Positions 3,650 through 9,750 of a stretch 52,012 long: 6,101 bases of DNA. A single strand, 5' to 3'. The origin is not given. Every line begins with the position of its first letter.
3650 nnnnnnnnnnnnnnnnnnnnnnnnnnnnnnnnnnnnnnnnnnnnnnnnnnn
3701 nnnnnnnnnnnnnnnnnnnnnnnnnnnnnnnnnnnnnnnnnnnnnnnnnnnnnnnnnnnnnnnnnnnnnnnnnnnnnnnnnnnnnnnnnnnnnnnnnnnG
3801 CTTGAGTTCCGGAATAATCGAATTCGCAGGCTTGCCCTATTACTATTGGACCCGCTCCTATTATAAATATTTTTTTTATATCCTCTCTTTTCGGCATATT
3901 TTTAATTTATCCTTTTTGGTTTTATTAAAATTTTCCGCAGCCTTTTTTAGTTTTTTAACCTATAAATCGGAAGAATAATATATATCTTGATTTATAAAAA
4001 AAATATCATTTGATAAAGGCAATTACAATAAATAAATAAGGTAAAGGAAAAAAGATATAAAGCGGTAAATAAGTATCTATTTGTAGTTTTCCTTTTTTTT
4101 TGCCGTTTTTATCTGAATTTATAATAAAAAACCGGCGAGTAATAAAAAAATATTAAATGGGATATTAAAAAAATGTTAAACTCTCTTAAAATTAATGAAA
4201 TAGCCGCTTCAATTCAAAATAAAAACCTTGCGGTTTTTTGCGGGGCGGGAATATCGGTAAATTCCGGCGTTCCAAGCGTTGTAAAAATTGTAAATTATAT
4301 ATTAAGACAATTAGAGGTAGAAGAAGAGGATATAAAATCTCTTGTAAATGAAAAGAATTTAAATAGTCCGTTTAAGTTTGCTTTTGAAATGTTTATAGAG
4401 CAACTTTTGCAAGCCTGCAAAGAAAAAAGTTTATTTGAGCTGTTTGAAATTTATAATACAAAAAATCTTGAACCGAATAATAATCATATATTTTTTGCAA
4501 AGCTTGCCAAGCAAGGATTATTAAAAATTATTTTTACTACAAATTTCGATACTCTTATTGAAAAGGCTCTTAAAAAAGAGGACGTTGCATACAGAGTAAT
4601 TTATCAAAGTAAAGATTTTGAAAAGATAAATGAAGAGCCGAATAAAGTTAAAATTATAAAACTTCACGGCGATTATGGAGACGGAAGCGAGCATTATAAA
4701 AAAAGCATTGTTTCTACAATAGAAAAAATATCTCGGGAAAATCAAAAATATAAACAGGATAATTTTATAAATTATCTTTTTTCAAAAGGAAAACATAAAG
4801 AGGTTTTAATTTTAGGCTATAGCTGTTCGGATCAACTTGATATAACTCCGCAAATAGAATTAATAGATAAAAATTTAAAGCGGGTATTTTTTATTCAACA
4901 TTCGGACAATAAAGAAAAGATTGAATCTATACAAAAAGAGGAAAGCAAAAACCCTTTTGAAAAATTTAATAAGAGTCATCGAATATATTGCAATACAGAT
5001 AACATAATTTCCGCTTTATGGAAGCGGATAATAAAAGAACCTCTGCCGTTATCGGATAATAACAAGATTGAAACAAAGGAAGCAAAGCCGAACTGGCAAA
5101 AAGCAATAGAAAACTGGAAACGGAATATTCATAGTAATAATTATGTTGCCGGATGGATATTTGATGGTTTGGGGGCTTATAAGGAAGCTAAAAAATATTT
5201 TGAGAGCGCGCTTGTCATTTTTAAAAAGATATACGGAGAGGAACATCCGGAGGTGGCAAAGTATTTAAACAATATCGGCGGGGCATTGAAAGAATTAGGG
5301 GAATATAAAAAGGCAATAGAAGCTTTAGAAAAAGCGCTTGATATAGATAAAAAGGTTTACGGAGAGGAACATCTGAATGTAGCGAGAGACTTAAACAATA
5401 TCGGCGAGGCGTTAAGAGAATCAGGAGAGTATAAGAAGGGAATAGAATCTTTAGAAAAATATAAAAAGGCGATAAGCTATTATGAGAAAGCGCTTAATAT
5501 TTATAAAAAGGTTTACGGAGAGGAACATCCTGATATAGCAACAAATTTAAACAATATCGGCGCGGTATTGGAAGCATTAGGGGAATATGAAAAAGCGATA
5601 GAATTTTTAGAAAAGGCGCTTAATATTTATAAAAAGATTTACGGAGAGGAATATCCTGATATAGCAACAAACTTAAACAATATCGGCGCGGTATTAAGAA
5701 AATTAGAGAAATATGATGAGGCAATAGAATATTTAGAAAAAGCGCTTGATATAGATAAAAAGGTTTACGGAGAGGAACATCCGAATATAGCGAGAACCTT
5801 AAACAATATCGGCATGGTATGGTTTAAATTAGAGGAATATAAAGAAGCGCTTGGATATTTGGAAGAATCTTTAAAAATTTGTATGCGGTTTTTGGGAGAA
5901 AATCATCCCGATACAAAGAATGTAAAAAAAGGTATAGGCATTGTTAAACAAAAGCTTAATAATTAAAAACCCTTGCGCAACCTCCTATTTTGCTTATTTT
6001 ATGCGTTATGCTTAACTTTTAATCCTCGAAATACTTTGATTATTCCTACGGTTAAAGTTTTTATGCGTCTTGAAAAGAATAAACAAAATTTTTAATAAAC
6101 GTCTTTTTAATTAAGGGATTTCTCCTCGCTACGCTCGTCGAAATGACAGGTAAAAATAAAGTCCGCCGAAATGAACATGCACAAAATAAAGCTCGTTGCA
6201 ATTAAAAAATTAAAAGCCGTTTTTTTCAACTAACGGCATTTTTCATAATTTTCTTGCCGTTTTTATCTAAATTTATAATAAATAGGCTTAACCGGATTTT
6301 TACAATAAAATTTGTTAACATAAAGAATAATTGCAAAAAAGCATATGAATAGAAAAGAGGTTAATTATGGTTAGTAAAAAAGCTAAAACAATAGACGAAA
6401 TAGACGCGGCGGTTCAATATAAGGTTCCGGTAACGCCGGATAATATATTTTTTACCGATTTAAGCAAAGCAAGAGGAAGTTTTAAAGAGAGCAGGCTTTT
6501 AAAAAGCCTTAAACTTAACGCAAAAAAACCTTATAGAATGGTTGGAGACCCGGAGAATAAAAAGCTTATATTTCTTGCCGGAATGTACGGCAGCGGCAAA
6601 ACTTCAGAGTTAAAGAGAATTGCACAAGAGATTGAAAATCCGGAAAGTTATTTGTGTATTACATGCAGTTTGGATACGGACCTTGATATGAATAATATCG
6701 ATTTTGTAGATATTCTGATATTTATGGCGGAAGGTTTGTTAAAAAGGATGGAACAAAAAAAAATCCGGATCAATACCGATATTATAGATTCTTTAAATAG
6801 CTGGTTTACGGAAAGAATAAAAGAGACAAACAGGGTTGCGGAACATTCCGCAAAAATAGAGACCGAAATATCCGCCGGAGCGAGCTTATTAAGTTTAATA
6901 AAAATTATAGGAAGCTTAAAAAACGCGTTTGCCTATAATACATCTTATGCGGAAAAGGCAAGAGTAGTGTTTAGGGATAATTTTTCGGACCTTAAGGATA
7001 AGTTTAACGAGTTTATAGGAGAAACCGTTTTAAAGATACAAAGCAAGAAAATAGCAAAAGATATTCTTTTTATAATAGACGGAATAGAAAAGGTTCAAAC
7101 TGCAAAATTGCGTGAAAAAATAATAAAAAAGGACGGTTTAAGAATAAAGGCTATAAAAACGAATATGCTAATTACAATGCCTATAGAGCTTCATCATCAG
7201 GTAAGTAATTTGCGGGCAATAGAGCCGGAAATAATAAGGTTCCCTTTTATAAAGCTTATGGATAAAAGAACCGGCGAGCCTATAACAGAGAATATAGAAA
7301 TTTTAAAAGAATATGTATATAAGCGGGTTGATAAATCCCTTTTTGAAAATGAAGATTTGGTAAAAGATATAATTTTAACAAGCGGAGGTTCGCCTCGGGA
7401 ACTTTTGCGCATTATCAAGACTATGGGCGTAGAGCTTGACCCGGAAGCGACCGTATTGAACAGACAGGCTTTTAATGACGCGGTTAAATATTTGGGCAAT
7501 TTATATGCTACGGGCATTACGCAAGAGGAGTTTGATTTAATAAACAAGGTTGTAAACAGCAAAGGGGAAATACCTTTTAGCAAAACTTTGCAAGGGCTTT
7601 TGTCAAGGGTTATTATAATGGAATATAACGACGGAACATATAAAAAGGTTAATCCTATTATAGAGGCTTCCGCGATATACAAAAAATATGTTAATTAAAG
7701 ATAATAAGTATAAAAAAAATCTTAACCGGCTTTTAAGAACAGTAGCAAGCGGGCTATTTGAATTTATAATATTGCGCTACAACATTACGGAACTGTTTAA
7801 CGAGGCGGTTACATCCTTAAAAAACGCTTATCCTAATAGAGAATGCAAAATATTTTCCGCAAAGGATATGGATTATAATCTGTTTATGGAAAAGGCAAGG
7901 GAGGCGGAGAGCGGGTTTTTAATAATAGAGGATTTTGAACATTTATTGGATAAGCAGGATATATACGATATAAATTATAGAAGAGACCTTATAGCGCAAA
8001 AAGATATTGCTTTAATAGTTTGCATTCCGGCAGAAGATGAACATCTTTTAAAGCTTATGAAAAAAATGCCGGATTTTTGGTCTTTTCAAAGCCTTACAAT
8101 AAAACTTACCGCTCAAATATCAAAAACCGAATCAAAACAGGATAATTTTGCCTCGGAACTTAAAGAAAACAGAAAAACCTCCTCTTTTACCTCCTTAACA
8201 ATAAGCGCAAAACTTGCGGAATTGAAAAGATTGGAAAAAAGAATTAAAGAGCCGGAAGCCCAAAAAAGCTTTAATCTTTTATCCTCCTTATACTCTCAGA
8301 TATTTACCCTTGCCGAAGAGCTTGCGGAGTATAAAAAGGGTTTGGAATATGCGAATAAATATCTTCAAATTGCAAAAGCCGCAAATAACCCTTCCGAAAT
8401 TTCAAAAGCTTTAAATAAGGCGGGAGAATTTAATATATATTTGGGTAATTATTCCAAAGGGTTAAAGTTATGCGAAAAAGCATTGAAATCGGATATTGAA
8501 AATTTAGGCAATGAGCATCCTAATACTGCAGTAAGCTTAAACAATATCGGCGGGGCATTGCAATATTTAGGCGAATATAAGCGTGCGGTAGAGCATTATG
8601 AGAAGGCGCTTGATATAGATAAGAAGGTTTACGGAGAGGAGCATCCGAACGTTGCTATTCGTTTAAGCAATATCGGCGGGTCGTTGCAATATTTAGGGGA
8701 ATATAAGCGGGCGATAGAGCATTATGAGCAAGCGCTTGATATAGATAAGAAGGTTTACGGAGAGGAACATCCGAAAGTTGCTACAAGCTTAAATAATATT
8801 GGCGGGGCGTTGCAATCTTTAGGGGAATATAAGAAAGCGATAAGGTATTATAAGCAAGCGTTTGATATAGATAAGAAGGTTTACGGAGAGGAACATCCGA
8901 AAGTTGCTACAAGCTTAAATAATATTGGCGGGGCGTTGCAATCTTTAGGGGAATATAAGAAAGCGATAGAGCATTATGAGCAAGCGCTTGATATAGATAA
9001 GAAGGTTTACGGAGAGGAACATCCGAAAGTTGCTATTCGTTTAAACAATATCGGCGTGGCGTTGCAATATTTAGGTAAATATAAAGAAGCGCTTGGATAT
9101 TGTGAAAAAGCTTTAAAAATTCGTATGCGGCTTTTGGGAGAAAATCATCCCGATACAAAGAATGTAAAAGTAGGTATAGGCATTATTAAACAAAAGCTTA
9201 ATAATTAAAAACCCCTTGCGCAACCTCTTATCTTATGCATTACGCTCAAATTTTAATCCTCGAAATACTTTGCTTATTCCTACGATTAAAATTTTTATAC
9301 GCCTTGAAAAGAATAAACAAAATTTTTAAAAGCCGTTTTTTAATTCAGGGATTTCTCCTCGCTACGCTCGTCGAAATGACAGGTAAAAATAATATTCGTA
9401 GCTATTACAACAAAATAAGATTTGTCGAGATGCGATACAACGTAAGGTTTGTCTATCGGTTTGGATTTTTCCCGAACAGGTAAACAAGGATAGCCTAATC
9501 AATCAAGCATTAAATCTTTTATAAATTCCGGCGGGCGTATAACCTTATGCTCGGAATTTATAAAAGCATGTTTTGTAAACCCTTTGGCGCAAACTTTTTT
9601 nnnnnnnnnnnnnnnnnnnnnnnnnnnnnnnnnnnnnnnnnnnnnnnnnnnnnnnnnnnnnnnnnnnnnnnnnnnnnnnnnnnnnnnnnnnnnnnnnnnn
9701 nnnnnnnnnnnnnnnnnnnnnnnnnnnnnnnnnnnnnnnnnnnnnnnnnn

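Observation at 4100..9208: SIR2-TPR effector beside a translationally coupled P-loop NTPase + TPR pair: candidate three-gene NAD-targeting conflict/defence module (STAND-type modules on three separate proteins)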

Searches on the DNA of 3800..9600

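Call 78: search_rna_families(source=window, start=3800, end=9600, threshold=evalue, max_evalue=0.1)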
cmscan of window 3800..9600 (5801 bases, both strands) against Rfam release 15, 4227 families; matches with E-value up to 0.1: 0.
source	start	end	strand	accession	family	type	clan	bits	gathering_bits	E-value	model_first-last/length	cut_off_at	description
